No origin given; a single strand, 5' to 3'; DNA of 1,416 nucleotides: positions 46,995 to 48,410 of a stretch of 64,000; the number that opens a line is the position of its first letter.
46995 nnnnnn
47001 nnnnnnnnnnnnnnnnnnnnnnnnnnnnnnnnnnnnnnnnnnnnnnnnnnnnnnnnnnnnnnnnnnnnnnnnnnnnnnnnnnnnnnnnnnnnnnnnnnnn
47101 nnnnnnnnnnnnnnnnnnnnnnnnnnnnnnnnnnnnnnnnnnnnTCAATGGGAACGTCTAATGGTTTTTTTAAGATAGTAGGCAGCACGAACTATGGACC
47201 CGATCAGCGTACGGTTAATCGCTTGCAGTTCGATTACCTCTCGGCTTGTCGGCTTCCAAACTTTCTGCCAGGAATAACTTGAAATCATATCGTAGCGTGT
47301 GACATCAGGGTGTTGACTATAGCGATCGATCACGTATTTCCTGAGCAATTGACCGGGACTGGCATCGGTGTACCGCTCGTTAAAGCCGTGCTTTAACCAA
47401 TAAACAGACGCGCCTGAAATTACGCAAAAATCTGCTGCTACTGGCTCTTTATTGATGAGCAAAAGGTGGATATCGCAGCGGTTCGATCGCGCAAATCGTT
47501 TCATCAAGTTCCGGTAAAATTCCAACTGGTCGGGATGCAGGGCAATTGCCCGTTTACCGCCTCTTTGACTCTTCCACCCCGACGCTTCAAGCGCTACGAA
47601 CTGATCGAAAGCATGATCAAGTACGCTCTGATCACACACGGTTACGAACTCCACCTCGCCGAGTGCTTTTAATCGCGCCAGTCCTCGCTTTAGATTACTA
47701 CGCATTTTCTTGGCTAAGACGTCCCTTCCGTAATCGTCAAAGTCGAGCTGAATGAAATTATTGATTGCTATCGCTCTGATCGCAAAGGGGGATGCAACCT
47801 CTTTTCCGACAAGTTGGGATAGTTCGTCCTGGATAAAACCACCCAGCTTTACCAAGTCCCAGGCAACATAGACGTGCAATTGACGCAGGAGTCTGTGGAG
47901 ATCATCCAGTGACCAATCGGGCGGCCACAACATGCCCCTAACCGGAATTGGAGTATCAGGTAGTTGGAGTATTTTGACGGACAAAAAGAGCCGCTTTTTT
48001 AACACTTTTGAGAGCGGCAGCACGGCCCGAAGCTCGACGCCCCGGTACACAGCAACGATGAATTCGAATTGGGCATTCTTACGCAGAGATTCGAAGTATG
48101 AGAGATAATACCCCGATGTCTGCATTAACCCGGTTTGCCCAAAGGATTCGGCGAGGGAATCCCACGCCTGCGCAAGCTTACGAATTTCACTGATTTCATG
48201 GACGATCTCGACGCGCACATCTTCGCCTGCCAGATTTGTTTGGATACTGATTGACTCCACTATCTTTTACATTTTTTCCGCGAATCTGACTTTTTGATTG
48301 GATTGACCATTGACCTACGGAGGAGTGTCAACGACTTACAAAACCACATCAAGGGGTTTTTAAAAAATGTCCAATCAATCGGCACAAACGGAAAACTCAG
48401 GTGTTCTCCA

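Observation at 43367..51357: AT-rich island: three FemAB-like GNAT paralogs, HupE Ni/Co permease, DUF4198-like secreted protein, EamA exporter and a Cys-less AsnB-like amidotransferase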

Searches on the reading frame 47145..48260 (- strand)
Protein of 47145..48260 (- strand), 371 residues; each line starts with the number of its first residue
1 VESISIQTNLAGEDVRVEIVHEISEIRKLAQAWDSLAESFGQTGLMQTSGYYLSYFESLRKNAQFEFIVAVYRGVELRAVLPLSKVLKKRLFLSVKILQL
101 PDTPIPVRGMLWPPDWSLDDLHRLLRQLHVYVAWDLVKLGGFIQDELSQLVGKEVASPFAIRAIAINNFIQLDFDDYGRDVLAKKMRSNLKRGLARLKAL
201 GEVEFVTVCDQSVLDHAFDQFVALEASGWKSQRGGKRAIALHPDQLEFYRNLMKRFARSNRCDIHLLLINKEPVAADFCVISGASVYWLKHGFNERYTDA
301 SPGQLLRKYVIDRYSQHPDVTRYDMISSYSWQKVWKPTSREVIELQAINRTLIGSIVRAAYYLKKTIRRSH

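Call 3: search_protein_families(library=pfam, proteins=[window:47145-48260:-], max_evalue=0.01)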
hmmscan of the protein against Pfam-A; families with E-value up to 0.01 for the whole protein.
window:47145-48260:- (371 aa): 1 family
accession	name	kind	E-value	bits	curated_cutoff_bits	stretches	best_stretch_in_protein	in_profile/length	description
PF13480.13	Acetyltransf_6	-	8.9e-25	88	22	1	184-326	1-135/143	Acetyltransferase (GNAT) domain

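Call 4: search_protein_families(library=ncbifam, proteins=[window:47145-48260:-], max_evalue=0.01)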
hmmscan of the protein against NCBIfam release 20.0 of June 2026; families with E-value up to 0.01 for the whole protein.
window:47145-48260:- (371 aa): 1 family
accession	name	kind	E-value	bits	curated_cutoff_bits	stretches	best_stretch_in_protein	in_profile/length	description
NF047385.1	T4SS_GNAT_BspF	exception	3.5e-16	58.9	775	1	171-327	211-365/428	type IV secretion system effector crotonyl transferase BspF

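Call 10: search_protein_families(library=padloc, proteins=[window:47145-48260:-], max_evalue=0.01)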
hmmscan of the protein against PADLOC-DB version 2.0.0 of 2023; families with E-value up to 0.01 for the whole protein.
window:47145-48260:- (371 aa): 0 families

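Call 11: search_protein_families(library=phrogs, proteins=[window:47145-48260:-], max_evalue=0.01)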
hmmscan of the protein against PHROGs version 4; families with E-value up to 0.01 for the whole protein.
window:47145-48260:- (371 aa): 0 families

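Call 17: find_homologous_proteins(query=window:47145-48260:-)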
Query window:47145-48260:- (371 aa): 60 proteins with E <= 0.001 among 3897 candidates.
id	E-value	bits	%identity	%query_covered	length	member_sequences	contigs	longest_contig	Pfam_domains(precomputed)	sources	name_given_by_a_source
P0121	3.4e-237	804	100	96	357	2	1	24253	PF13480.14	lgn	-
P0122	2.9e-81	291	44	90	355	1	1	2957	PF13480.14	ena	-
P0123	4.2e-76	274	40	98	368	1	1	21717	PF13480.14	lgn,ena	-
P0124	2.1e-73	266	41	97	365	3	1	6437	PF13480.14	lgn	-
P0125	5.2e-73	264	39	96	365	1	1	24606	PF13480.14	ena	-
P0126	4.9e-65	238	38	93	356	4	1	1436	PF13480.14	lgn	-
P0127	9.4e-58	214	40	79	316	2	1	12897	PF13480.14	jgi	jgi:hypothetical protein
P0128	6.9e-51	191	36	79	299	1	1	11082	PF13480.14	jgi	jgi:CelD/BcsL family acetyltransferase involved in cellulose biosynthesis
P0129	1.3e-48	184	39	72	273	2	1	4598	PF13480.14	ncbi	-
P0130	1.5e-21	95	26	94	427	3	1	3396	PF13480.14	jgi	jgi:hypothetical protein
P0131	4.8e-19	87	29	57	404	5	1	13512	PF13480.14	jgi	jgi:CelD/BcsL family acetyltransferase involved in cellulose biosynthesis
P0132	1.3e-18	85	26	94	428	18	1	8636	PF13480.14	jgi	jgi:CelD/BcsL family acetyltransferase involved in cellulose biosynthesis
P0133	9.9e-18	82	28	63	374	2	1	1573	PF13480.14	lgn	-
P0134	3.3e-17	81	27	98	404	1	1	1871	PF13480.14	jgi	jgi:CelD/BcsL family acetyltransferase involved in cellulose biosynthesis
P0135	3.6e-17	81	33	49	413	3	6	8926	PF13480.14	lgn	-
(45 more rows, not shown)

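Call 18: find_encoding_contigs(protein=P0123, flank=10000, max_places=2)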
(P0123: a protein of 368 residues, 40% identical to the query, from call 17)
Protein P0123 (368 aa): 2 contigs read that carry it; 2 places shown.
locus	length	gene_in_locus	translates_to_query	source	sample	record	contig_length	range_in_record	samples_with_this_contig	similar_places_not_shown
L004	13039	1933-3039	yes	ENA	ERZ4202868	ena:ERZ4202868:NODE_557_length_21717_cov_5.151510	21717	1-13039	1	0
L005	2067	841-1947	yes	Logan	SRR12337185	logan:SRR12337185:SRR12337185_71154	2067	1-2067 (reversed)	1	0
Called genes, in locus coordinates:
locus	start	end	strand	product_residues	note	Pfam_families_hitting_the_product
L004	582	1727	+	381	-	-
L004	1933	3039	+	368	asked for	PF13480:Acetyltransf_6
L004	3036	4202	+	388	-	PF13480:Acetyltransf_6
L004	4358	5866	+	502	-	-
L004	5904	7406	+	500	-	PF01425:Amidase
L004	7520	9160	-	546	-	PF07732:Cu-oxidase_3, PF07731:Cu-oxidase_2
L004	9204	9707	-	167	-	PF13801:Metal_resist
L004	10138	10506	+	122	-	PF20098:DUF6488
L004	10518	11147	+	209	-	PF27139:Aq_1264_TM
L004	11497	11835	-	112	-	PF07732:Cu-oxidase_3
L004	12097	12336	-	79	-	PF09851:SHOCT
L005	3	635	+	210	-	?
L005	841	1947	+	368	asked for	PF13480:Acetyltransf_6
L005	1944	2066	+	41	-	?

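Call 19: find_encoding_contigs(protein=P0125, flank=10000, max_places=2)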
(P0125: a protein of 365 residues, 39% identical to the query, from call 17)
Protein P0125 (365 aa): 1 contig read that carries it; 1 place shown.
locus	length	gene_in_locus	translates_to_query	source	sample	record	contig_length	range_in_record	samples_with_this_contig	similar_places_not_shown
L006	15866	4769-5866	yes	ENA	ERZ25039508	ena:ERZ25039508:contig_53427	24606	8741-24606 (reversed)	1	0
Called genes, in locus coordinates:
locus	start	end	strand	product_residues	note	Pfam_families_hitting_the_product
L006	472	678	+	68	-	-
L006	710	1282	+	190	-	PF04955:HupE_UreJ, PF13795:HupE_UreJ_2 (weak)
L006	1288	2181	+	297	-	PF10670:DUF4198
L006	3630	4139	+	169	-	-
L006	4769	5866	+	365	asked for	PF13480:Acetyltransf_6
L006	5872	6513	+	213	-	-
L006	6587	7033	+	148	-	PF13480:Acetyltransf_6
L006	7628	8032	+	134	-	PF14489:QueF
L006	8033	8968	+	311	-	-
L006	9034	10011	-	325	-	PF01207:Dus, PF00977:His_biosynth (weak)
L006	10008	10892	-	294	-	PF08902:DUF1848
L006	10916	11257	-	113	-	-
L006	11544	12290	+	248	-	PF00753:Lactamase_B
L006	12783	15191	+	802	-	PF02737:3HCDH_N, PF00725:3HCDH, PF00378:ECH_1, PF16113:ECH_2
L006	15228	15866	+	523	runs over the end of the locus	PF00108:Thiolase_N, PF22750:Sol_i_2 (faint), PF00108:Thiolase_N, PF02803:Thiolase_C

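Call 20: find_encoding_contigs(protein=P0127, flank=10000, max_places=2)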
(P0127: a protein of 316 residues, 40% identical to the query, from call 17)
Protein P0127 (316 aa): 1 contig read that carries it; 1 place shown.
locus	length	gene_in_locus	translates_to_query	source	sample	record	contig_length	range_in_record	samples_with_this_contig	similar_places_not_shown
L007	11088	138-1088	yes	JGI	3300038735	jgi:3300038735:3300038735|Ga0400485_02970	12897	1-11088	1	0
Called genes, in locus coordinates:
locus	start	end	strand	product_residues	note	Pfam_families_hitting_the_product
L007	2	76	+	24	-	?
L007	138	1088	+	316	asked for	PF13480:Acetyltransf_6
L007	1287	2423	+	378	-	PF13480:Acetyltransf_6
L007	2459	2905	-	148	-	-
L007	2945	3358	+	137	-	-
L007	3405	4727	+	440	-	PF01946:Thi4 (weak), PF01266:DAO, PF13454:NAD_binding_9 (faint)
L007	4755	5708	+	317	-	PF04909:Amidohydro_2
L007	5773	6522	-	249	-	PF01925:TauE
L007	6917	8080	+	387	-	PF01053:Cys_Met_Meta_PP, PF00155:Aminotran_1_2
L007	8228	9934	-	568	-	PF00072:Response_reg, PF00512:HisKA (weak), PF02518:HATPase_c, PF00072:Response_reg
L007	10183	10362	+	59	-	-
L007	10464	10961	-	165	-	-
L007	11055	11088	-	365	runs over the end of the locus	PF00155:Aminotran_1_2, PF00266:Aminotran_5 (faint), PF01041:DegT_DnrJ_EryC1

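Call 24: search_solved_structures(query=window:47145-48260:-, max_evalue=1)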
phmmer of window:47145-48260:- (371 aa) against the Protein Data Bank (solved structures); distinct sequences matched with E-value up to 1: 1.
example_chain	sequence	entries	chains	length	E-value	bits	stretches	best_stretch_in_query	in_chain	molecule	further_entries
9lv4_A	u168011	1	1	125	0.34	13.1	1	15-84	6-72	Minibinder tw1102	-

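Call 35: find_related_loci(query=A1, collection=genome_contigs, flank=10000)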
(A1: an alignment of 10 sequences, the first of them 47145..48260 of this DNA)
Query A1 (371 aa) in genome_contigs; peptide patterns used: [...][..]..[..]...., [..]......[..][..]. (x = any residue, [..] = any of these).
55 stretches matched a pattern; 6 encode a relative of the query (tblastn E <= 1e-3); 6 distinct loci.
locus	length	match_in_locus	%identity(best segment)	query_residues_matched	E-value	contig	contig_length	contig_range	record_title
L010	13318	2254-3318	33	15-370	6e-68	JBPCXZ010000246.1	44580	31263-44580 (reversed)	MAG: Woeseiaceae bacterium isolate MAG_seacave_70 S1Ck127_816564, whole genome shotgun sequence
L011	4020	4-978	36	44-370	2e-65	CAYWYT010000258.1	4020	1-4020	MAG TPA_asm: uncultured Woeseiaceae bacterium isolate SRP155585_co2_107 genome assembly, contig: NODE_26111_length_4020_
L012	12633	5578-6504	34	45-354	5e-55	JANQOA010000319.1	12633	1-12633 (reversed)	MAG: Pseudomonadales bacterium isolate IP29b_bin.118 k99_2166016, whole genome shotgun sequence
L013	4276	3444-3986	30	175-358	4e-17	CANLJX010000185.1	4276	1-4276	MAG: Deltaproteobacteria bacterium isolate ZE-3nov15-121 genome assembly, contig: ZE-3nov15-C38629, whole genome shotgun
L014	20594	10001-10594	27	173-368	8e-14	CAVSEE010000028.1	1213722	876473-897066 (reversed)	MAG: uncultured Alphaproteobacteria bacterium isolate MFD02134.bin.2.244 genome assembly, contig: contig_6380, whole gen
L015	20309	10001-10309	29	199-303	2e-7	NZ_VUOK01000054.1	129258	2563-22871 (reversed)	Methylobacterium sp. 2A scaffold18, whole genome shotgun sequence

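Call 45: search_protein_families(library=pfam, proteins=[L004:4358-5866:+, L006:8033-8968:+, L010:1191-2246:+], max_evalue=0.01)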
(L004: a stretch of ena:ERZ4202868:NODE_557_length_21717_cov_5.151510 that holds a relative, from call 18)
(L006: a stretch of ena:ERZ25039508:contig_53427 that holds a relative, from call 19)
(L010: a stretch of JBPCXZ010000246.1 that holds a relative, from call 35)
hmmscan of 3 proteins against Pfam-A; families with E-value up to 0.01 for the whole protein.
L004:4358-5866:+ (502 aa): 0 families

L006:8033-8968:+ (311 aa): 0 families

L010:1191-2246:+ (351 aa): 2 families
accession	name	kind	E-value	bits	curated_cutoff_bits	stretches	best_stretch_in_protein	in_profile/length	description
PF13469.12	Sulfotransfer_3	-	1.5e-07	32.4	27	1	49-259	3-212/216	Sulfotransferase family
PF00685.33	Sulfotransfer_1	-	0.00062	19.7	22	0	46-260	2-182/255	Sulfotransferase domain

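Call 47: search_solved_structures(query=A1, max_evalue=1)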
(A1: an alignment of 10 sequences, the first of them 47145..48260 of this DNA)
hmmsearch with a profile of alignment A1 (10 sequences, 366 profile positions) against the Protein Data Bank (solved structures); distinct sequences matched with E-value up to 1: 4.
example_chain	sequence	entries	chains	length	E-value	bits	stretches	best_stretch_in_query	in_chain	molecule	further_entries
3ntk_A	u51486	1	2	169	0.19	13.8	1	205-277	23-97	Maternal protein tudor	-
3nth_A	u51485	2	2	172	0.2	13.8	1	205-277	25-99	Maternal protein tudor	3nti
4q5y_A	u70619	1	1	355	0.79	11.8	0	205-277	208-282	Maternal protein tudor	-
1x5l_A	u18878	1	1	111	0.98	11.5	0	297-356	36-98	Ephrin type-A receptor 8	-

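Call 62: predict_structure(alignment_id=A5)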
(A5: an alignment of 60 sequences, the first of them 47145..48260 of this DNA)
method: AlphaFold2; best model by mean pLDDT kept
length: 371 residues; sequences in the alignment: 60
mean_pLDDT: 93.3   pTM: 0.90
mean pLDDT of the five models: 93.3, 92.7, 92.6, 92.4, 92.3
residues with pLDDT >= 90: 325; 70-90: 30; 50-70: 16; < 50: 0
segments of 3 or more residues with pLDDT < 50: none
pLDDT, mean of each block of 10 residues (from residue 1): 85 95 95 97 95 94 81 96 95 95 92 93 95 95 87 72 96 93 97 98 98 98 88 76 95 97 98 98 97 96 98 97 96 96 96 96 91 73
secondary structure, 60 per line:
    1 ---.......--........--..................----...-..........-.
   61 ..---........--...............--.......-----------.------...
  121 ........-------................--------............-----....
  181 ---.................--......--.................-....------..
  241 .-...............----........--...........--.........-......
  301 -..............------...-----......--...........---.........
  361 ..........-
elements in order: E4-10 E13-20 H23-40 H49-58 E66-73 E76-90 E93-99 H118-128 E136-143 H144-151 E160-171 H177-180 H184-200 E203-208 H211-227 H229-232 H243-257 E262-269 E272-282 E285-293 H295-300 H302-315 E322-324 H330-335 E338-348 H352-370

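Call 66: fold_search(model_id=the predicted structure, library=pdb)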
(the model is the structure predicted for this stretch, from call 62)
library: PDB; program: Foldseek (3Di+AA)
matches with E <= 10: 759; with E <= 0.001: 147
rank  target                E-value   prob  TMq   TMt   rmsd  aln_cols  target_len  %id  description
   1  1xe4                  2.9e-12  1.00  0.57  0.62   6.4       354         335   12  Crystal Structure of Weissella viridescens FemX (K36M) Mutant (released 2005-05-31)
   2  7z5y_A                3.6e-12  1.00  0.60  0.66   4.9       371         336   12  CRYSTAL STRUCTURE OF WEISSELLA VIRIDESCENS FEMXVV NON-RIBOSOMAL AMINO ACID TRANSFERASE IN COMPLEX WITH A PEPTIDYL-XNA  (released 2022-10-26)
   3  1ne9                  9.6e-12  1.00  0.59  0.64   5.0       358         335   12  Crystal Structure of Weissella viridescens FemX at 1.7 Ang Resolution (released 2004-02-10)
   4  7z6a_A                1.0e-11  1.00  0.56  0.62   5.6       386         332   12  CRYSTAL STRUCTURE OF WEISSELLA VIRIDESCENS FEMXVV NON-RIBOSOMAL AMINO ACID TRANSFERASE IN COMPLEX WITH A PEPTIDYL-XNA  (released 2022-10-26)
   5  1xf8                  1.5e-11  1.00  0.57  0.63   5.8       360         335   13  Crystal Structure of Weissella viridescens FemX (Y254F) Mutant (released 2005-05-31)
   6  4ii9_A                2.3e-11  1.00  0.58  0.62   5.2       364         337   14  Crystal structure of Weissella viridescens FemXVv non-ribosomal amino acid transferase in complex with a peptidyl-RNA  (released 2013-07-03)
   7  1lrz                  2.6e-11  1.00  0.46  0.44  17.9       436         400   13  x-ray crystal structure of staphylococcus aureus femA (released 2002-09-04)
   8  6snr                  2.9e-11  1.00  0.57  0.54   6.3       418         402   14  Crystal structure of FemX (released 2020-09-09)
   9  2hqy_B                6.6e-10  1.00  0.53  0.64   6.8       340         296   10  Crystal Structure of Conserved Protein of Unknown Function from Bacteroides thetaiotaomicron VPI-5482 (released 2006-09-19)
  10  2hqy_A                1.0e-09  1.00  0.50  0.60   7.8       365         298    9  Crystal Structure of Conserved Protein of Unknown Function from Bacteroides thetaiotaomicron VPI-5482 (released 2006-09-19)
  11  9wqy                  1.4e-09  1.00  0.53  0.67   5.0       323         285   12  aminoacyl-tRNA-dependent peptide synthase, Sba18, complexed with streptothrisamine (released 2026-04-01)
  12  9goe_A                7.5e-09  1.00  0.48  0.25   7.6       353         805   10  Cryo-EM structure of the multiple peptide resistance factor (MprF) from Pseudomonas aeruginosa bound to a synthetic na (released 2025-03-12)
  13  4v36_B                7.9e-09  1.00  0.53  0.61   5.7       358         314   11  The structure of L-PGS from Bacillus licheniformis (released 2015-08-19)
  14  9wqx                  8.3e-09  1.00  0.53  0.66   4.9       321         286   12  aminoacyl-tRNA-dependent peptide synthase, Sbb17, complexed with streptothrisamine (released 2026-04-01)
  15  9wqw                  9.8e-09  1.00  0.53  0.66   4.5       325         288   12  aminoacyl-tRNA-dependent peptide synthase, Sbb17 (released 2026-04-01)
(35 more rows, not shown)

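Call 70: search_protein_families(library=ncbifam, proteins=[L004:4358-5866:+, L004:5904-7406:+, L006:8033-8968:+, L010:5475-7583:+, L012:178-1623:-], max_evalue=0.01)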
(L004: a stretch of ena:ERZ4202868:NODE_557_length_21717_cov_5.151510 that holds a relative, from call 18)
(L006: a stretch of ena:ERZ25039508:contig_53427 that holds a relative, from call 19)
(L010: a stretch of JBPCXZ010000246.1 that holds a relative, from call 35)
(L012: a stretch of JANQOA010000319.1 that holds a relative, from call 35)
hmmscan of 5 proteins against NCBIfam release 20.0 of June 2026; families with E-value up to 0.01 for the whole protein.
L004:4358-5866:+ (502 aa): 0 families

L004:5904-7406:+ (500 aa): 26 families (the best 25 are shown)
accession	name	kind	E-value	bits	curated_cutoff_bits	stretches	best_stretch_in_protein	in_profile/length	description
NF005899.0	PRK07869.1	equivalog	1.7e-109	366.8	418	1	11-493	16-468/471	amidase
NF005099.0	PRK06529.1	equivalog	2.5e-109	366.2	505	1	12-487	6-478/484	amidase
NF009119.0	PRK12470.1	equivalog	3.6e-95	319.7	498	1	16-495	15-460/462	amidase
NF004717.0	PRK06061.1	equivalog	7.6e-83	278.8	498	2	17-399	24-402/483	amidase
NF004815.0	PRK06169.1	equivalog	1.2e-75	254.9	506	2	15-401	15-398/471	amidase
NF005687.0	PRK07487.1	subfamily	5.7e-67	226.5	428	1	14-392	12-387/468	amidase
NF005686.0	PRK07486.1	subfamily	6.6e-62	209.8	465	2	12-386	16-394/486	amidase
NF004816.0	PRK06170.1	equivalog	2.7e-61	207.7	503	1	15-492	17-487/493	amidase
NF005450.0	PRK07042.1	equivalog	8e-59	199.3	458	2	15-393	12-384/464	amidase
TIGR00132.1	gatA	equivalog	6.7e-58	196.6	481.1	2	16-298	2-285/466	Asp-tRNA(Asn)/Glu-tRNA(Gln) amidotransferase subunit GatA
NF005565.0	PRK07235.1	subfamily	2.1e-53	181.7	545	2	58-297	78-316/506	amidase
NF006631.0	PRK09201.1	equivalog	6.6e-50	170.2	461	2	15-262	12-265/466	AtzE family amidohydrolase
TIGR02715.1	amido_AtzE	subfamily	4.7e-49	167.5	425.75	2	16-262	6-258/452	AtzE family amidohydrolase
NF005688.0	PRK07488.1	equivalog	5e-42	144.4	532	2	16-202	17-208/474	indoleacetamide hydrolase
NF006043.0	PRK08186.1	subfamily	4.9e-37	127.6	487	2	20-390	17-379/600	allophanate hydrolase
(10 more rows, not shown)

L006:8033-8968:+ (311 aa): 0 families

L010:5475-7583:+ (702 aa): 8 families
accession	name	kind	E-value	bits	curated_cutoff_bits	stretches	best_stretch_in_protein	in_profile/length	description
TIGR01783.1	TonB-siderophor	subfamily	1.1e-24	87.1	223.5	2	405-668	362-625/649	TonB-dependent siderophore receptor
NF041535.1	TonB_rec_PqqU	equivalog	4e-19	68.4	1200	1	412-660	378-637/676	TonB-dependent receptor PqqU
TIGR01785.1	TonB-hemin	subfamily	1.3e-11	43.7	316.85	2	315-660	270-652/677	TonB-dependent heme/hemoglobin receptor family protein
TIGR01786.1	TonB-hemlactrns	subfamily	1.1e-10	40.6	323.75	2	72-183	24-132/719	TonB-dependent hemoglobin/transferrin/lactoferrin family receptor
TIGR01779.1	TonB-B12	equivalog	7.5e-09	34.7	599.7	1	31-204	9-175/614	TonB-dependent vitamin B12 receptor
NF007926.1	PRK10641.1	equivalog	4.2e-08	32.2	836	1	35-233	11-202/617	TonB-dependent vitamin B12 receptor BtuB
NF010651.0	PRK14050.1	equivalog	3.7e-05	22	884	1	402-660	448-702/730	TonB-dependent siderophore receptor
TIGR01782.1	TonB-Xanth-Caul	subfamily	0.00087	17.7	310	0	561-661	731-838/868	TonB-dependent receptor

L012:178-1623:- (481 aa): 10 families
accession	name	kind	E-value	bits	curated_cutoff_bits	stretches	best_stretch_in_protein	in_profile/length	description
NF002563.0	PRK02186.1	subfamily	5.4e-32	111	625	1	121-464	71-398/890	argininosuccinate lyase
NF005543.0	PRK07206.1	subfamily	1.7e-10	40.1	302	1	150-435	101-385/416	hypothetical protein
NF053745.1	AAntcapLigBacD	equivalog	1.5e-07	30.2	850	1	122-360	101-346/471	alanine--anticapsin ligase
NF041595.1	dap_A_syn_DdaF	equivalog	1.6e-06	27.2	840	1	132-347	89-297/424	dapdiamide A synthase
NF010623.0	PRK14016.1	subfamily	1.1e-05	23.8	877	1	151-228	208-285/871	cyanophycin synthetase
TIGR02068.2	cya_phycin_syn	equivalog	2.3e-05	22.6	850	1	150-229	206-285/862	cyanophycin synthetase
TIGR01369.1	CPSaseII_lrg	equivalog_domain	2.7e-05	22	1027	1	174-376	686-873/1052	carbamoyl-phosphate synthase (glutamine-hydrolyzing) large subunit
NF002378.0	PRK01372.1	subfamily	0.00013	20.8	243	1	151-358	94-289/305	D-alanine--D-alanine ligase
NF003671.0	PRK05294.1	equivalog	0.00091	16.9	599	1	142-391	651-885/1058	carbamoyl-phosphate synthase large subunit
NF006766.0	PRK09288.1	equivalog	0.0076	15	339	0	131-224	91-180/396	formate-dependent phosphoribosylglycinamide formyltransferase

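Call 84: search_dna_similar(query=window:47145-48260:-, collection=plasmids, mode=protein, max_rows=12, max_evalue=0.00001)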
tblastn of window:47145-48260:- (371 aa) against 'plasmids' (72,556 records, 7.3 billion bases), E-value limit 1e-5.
Records with a match: 6; places in all: 7; records where one place covers at least 80% of the query: 1.
Best place of each record, by identity: <60% 6.
By first word of the organism name: Microvirga 1; Rhizobium 1; Pseudorhizobium 1; Shinella 1; Skermanella 1; Indioceanicola 1.
By predicted mobility (MOB-suite, as given by PLSDB): non-mobilizable 6.
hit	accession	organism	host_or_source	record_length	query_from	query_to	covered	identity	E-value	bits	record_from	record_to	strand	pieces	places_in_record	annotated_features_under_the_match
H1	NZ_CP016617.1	Microvirga ossetica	Vicia alpestris,cell culture,nodules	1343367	15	335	87%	25.3%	1e-10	71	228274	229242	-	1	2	none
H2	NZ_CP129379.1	Rhizobium sp. SSA_523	single cell,Sea water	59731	182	356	47%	28.8%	1e-7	61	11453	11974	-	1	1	GNAT family N-acetyltransferase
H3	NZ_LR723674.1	Pseudorhizobium flavum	Paddy soil under the long-term ...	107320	182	341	43%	30.2%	1e-11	74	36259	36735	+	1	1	GNAT family N-acetyltransferase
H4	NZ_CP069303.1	Shinella sp. PSBB067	monoisolate,Minnesota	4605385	130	324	53%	23.6%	2e-7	60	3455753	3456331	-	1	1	none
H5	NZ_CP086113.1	Skermanella rosea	single cell,hydrocarbon-contaminated ...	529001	182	324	39%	29.7%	5e-9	66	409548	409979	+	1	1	GNAT family N-acetyltransferase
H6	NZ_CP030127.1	Indioceanicola profundi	sediment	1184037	173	306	36%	30.1%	1e-6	58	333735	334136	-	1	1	none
